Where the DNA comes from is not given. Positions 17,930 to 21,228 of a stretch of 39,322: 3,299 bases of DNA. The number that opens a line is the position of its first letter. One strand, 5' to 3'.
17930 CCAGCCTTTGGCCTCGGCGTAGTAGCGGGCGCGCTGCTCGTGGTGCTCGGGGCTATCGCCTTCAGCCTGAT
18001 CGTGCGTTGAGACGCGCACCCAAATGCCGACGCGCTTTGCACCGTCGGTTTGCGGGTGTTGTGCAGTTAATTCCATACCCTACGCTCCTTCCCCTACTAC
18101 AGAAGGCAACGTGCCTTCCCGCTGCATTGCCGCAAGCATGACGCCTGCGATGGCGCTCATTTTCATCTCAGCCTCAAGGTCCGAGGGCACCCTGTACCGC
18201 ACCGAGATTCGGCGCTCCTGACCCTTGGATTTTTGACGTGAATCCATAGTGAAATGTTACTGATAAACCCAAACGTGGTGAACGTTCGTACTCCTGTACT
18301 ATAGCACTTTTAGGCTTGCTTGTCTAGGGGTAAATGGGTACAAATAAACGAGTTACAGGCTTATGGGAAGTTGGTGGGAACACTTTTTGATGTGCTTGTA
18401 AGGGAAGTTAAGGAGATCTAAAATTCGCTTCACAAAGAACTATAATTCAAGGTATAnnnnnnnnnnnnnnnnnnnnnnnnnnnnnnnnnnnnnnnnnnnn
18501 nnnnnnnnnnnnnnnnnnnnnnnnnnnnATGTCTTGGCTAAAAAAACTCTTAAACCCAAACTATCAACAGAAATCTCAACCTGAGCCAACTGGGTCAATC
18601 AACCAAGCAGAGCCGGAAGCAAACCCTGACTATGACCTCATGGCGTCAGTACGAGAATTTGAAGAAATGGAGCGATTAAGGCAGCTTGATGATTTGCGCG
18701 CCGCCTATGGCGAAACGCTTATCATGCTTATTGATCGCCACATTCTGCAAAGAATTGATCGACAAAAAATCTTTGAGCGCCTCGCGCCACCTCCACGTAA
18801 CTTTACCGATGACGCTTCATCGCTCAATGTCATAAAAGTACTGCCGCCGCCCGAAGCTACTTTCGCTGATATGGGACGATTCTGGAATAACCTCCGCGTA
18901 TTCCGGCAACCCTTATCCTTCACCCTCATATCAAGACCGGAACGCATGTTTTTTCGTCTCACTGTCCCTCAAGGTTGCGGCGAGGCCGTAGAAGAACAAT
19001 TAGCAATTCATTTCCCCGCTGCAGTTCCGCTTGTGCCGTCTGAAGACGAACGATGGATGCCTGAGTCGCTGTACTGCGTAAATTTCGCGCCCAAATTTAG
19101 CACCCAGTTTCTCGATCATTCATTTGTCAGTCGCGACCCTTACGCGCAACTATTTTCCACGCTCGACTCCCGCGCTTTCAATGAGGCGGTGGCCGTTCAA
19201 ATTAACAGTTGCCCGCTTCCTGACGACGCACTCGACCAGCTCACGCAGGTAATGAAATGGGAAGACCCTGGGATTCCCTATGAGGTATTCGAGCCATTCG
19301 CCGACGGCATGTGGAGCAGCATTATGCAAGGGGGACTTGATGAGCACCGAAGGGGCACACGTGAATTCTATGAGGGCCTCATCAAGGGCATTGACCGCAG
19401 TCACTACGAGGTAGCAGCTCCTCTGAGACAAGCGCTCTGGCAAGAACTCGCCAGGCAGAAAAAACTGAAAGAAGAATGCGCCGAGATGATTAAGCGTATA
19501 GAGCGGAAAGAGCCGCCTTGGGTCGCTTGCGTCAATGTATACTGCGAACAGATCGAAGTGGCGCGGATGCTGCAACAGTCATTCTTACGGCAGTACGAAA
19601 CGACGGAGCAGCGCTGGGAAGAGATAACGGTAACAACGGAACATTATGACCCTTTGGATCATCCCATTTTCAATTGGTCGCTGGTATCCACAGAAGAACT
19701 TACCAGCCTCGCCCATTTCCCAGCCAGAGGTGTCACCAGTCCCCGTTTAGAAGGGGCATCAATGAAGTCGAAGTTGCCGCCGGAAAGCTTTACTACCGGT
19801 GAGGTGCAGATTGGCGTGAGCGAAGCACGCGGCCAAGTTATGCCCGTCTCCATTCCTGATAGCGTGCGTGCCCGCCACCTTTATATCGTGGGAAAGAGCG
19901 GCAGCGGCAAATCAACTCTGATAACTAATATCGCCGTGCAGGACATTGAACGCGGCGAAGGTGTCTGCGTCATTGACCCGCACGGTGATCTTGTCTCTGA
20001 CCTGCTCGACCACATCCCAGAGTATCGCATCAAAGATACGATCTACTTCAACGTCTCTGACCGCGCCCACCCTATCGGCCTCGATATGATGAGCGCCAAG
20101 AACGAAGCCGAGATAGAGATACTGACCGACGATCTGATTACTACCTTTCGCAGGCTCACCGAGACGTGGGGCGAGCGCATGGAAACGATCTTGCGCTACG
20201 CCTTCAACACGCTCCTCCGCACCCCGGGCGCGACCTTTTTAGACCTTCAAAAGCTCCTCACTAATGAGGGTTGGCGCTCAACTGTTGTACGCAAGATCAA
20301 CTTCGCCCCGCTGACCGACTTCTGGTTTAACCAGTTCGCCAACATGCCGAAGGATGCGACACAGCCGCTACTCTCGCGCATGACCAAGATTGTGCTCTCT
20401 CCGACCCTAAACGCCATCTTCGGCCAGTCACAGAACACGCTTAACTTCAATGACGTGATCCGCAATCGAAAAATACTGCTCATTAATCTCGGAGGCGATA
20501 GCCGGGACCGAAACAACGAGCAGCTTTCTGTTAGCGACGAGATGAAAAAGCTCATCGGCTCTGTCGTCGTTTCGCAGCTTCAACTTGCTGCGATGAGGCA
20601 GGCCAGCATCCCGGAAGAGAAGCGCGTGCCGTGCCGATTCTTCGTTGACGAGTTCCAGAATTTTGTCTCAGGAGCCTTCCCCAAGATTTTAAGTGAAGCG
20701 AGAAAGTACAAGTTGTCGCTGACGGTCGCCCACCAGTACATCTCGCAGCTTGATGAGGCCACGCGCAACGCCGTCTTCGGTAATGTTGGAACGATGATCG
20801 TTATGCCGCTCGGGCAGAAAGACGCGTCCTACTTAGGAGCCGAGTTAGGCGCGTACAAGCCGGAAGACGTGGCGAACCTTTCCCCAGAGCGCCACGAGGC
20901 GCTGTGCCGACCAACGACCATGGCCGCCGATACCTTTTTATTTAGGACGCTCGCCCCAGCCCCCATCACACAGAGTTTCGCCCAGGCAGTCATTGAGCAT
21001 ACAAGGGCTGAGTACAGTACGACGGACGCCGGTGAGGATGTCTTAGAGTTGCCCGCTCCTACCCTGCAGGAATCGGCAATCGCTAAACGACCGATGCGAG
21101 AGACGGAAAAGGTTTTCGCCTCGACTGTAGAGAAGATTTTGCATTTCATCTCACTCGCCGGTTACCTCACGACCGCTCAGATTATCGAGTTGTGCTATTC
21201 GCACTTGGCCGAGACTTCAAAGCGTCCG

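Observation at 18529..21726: Single 1065-aa polypeptide fusing a soluble TraD/VirD4-type translocase to a Replication-relaxation (PD-(D/E)xK-like) domain behind an unknown 470-aa N-domain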

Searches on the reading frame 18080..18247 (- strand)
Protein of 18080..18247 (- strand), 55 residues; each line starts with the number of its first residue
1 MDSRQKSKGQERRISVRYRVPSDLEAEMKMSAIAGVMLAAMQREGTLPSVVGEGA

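Call 76: search_protein_families(library=ncbifam, proteins=[window:18080-18247:-], max_evalue=0.01)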
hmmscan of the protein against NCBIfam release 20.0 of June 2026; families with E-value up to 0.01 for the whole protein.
window:18080-18247:- (55 aa): 0 families

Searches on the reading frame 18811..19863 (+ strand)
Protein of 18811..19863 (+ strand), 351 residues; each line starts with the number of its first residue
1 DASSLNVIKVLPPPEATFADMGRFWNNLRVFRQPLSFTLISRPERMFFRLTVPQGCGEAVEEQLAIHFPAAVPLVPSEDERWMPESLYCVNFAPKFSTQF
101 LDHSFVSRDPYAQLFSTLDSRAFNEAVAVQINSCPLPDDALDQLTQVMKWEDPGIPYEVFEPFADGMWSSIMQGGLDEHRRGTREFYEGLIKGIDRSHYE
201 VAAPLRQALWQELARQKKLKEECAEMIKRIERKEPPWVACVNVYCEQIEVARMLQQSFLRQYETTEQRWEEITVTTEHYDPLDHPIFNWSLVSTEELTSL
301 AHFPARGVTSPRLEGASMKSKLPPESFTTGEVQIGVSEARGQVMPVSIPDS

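Call 68: predict_structure(alignment_id=A2)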
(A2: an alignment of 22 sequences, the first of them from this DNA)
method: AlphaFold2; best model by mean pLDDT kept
length: 351 residues; sequences in the alignment: 22
mean_pLDDT: 86.4   pTM: 0.79
mean pLDDT of the five models: 86.4, 85.3, 85.1, 85.0, 80.9
residues with pLDDT >= 90: 172; 70-90: 144; 50-70: 32; < 50: 3
segments of 3 or more residues with pLDDT < 50: 1-3
pLDDT, mean of each block of 10 residues (from residue 1): 70 93 96 92 92 90 93 87 76 81 89 92 82 91 86 87 90 92 93 89 92 91 90 91 89 93 90 65 73 94 92 75 73 78 76 72
secondary structure, 60 per line:
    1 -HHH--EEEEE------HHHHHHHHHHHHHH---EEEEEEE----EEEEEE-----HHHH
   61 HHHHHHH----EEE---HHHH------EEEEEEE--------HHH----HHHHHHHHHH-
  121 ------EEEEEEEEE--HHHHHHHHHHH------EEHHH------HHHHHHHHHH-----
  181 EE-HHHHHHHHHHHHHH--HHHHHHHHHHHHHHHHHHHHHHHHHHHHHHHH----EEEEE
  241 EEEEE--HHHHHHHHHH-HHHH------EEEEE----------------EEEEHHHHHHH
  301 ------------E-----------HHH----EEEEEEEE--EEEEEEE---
elements in order: E7-11 H18-31 E35-41 E46-51 H57-67 E72-74 H78-81 E88-94 H110-119 E127-135 H138-148 H166-175 H184-197 H200-231 E236-245 H248-257 H259-262 E269-273 E290-293 H294-300 E332-339 E342-348

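Call 71: fold_search(model_id=the predicted structure, library=pdb)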
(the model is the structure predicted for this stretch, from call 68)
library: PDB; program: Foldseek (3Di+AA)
matches with E <= 10: 527; with E <= 0.001: 4
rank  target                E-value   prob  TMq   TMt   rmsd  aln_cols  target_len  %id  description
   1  7o42_E                1.3e-05  1.00  0.37  0.17  11.2       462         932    9  TrwK/VirB4unbound trimer of dimers complex (with Hcp1) from the R388 type IV secretion system determined by cryo-EM. (released 2022-06-22)
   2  7o42_A                2.5e-04  0.96  0.28  0.13  12.4       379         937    8  TrwK/VirB4unbound trimer of dimers complex (with Hcp1) from the R388 type IV secretion system determined by cryo-EM. (released 2022-06-22)
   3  7o43_B                4.4e-04  0.97  0.35  0.18  12.6       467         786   10  TrwK/VirB4unbound dimer complex from R388 type IV secretion system determined by cryo-EM. (released 2022-06-22)
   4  7o41_B                5.2e-04  0.98  0.38  0.22  10.6       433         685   10  Hexameric composite model of the Inner Membrane Complex (IMC) with the Arches from the fully-assembled R388 type IV se (released 2022-06-22)
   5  8rtb_B                1.7e-03  0.93  0.34  0.21  11.0       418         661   10  Extended inner membrane complex (IMC) protomer structure (TrwM/VirB3-TrwK/VirB4-TrwI/VirB6-TrwG/VirB8-TrwE/VirB10) fro (released 2024-06-19)
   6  8rtd_h                1.8e-03  0.95  0.36  0.29  10.6       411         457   10  Stalk-Arches-IMC structure from the fully-assembled R388 type IV secretion system determined by cryo-EM. (released 2024-06-19)
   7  8rtd_V                2.1e-03  0.92  0.35  0.20  10.9       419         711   10  Stalk-Arches-IMC structure from the fully-assembled R388 type IV secretion system determined by cryo-EM. (released 2024-06-19)
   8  8rtd_P                2.5e-03  0.91  0.35  0.19  10.9       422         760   10  Stalk-Arches-IMC structure from the fully-assembled R388 type IV secretion system determined by cryo-EM. (released 2024-06-19)
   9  8rtb_A                1.3e-02  0.69  0.31  0.17  10.8       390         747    9  Extended inner membrane complex (IMC) protomer structure (TrwM/VirB3-TrwK/VirB4-TrwI/VirB6-TrwG/VirB8-TrwE/VirB10) fro (released 2024-06-19)
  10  8rtd_O                1.3e-02  0.69  0.31  0.16  10.8       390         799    9  Stalk-Arches-IMC structure from the fully-assembled R388 type IV secretion system determined by cryo-EM. (released 2024-06-19)
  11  7o41_A                3.9e-02  0.25  0.26  0.15  10.9       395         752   10  Hexameric composite model of the Inner Membrane Complex (IMC) with the Arches from the fully-assembled R388 type IV se (released 2022-06-22)
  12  5ulj_B                6.0e-02  0.04  0.09  0.08  26.8       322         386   10  Crystal structure of Scheffersomyces stipitis Rai1 in complex with (3'-NADP)+ and calcium ion (released 2017-05-17)
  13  8hl2_AEFG             6.3e-02  0.06  0.12  0.07  22.1       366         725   11  Cryo-EM Structures and Translocation Mechanism of Crenarchaeota Ribosome (released 2023-09-20)
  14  7b9f_E                7.6e-02  0.28  0.18  0.32   7.3       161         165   15  Structure of the mycobacterial ESX-5 Type VII Secretion System hexameric pore complex (released 2021-07-07)
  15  5eno_C                1.7e-01  0.05  0.13  0.09  26.2       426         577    7  MBX2319 bound structure of bacterial efflux pump. (released 2016-04-06)
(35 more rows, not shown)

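Call 95: search_solved_structures(query=A2, max_evalue=10, show_alignments=1)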
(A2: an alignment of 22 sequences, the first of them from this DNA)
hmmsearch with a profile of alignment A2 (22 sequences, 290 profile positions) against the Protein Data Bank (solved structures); distinct sequences matched with E-value up to 10: 9.
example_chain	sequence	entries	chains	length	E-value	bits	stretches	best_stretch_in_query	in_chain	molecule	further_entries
7jl0_A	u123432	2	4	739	0.22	14.1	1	47-143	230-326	Interferon-induced helicase C domain-containing protein 1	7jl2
9lov_B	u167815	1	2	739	0.23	14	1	47-143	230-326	Interferon-induced helicase C domain-containing protein 1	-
9y4j_A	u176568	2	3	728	0.23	14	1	47-143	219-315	Interferon-induced helicase C domain-containing protein 1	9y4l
4gl2_A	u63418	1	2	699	0.33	13.5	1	47-228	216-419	Interferon-induced helicase C domain-containing protein 1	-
5cjq_B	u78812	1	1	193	0.59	12.6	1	139-214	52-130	Designed influenza hemagglutinin stem #4900, HA2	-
3gp0_A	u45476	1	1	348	0.74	12.3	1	188-239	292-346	Mitogen-activated protein kinase 11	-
8ygw_A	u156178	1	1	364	0.78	12.2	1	188-239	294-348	Mitogen-activated protein kinase 11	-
3gc9_A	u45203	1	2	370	0.8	12.2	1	188-239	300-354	Mitogen-activated protein kinase 11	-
3gc8_A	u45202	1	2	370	0.8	12.2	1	188-239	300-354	Mitogen-activated protein kinase 11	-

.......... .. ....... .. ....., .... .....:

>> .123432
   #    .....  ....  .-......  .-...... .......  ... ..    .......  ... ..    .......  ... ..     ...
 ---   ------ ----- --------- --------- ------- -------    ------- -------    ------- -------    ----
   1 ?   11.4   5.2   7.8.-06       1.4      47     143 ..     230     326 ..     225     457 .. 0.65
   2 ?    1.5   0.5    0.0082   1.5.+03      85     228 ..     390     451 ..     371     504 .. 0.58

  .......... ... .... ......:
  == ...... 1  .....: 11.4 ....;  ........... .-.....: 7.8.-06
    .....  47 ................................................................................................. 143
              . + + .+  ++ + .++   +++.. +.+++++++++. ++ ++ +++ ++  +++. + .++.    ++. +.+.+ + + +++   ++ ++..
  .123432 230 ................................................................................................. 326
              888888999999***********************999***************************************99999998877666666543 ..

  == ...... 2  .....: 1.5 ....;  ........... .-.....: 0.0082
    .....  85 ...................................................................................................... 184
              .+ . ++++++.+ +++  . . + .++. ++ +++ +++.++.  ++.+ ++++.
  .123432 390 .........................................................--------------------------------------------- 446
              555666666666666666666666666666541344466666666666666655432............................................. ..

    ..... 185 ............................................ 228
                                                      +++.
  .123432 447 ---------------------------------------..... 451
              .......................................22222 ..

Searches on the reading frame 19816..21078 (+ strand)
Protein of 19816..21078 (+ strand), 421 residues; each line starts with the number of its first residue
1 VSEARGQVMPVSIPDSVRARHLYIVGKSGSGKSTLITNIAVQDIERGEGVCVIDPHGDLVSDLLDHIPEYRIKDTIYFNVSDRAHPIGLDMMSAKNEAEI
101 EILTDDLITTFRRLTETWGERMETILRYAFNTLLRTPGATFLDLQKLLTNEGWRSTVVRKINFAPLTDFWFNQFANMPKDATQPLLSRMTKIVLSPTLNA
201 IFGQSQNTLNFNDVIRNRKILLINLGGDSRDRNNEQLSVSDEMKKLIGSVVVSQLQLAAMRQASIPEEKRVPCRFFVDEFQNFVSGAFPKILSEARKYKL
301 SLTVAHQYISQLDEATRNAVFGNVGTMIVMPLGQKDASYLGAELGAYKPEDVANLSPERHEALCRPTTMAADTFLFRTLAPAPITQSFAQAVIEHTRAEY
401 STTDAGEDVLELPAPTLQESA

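Call 86: search_solved_structures(query=window:19816-21078:+, max_evalue=0.01, show_alignments=1)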
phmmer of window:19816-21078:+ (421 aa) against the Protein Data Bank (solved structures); distinct sequences matched with E-value up to 0.01: 3.
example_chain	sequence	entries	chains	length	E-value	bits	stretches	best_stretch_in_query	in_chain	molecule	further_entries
1gl6_A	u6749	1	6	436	1.8e-07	33.8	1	8-62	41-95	ATPASE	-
1e9r_A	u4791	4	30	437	1.8e-07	33.8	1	8-62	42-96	CONJUGAL TRANSFER PROTEIN TRWB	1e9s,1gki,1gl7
4d2i_A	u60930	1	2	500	0.0067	18.7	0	12-62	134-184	HERA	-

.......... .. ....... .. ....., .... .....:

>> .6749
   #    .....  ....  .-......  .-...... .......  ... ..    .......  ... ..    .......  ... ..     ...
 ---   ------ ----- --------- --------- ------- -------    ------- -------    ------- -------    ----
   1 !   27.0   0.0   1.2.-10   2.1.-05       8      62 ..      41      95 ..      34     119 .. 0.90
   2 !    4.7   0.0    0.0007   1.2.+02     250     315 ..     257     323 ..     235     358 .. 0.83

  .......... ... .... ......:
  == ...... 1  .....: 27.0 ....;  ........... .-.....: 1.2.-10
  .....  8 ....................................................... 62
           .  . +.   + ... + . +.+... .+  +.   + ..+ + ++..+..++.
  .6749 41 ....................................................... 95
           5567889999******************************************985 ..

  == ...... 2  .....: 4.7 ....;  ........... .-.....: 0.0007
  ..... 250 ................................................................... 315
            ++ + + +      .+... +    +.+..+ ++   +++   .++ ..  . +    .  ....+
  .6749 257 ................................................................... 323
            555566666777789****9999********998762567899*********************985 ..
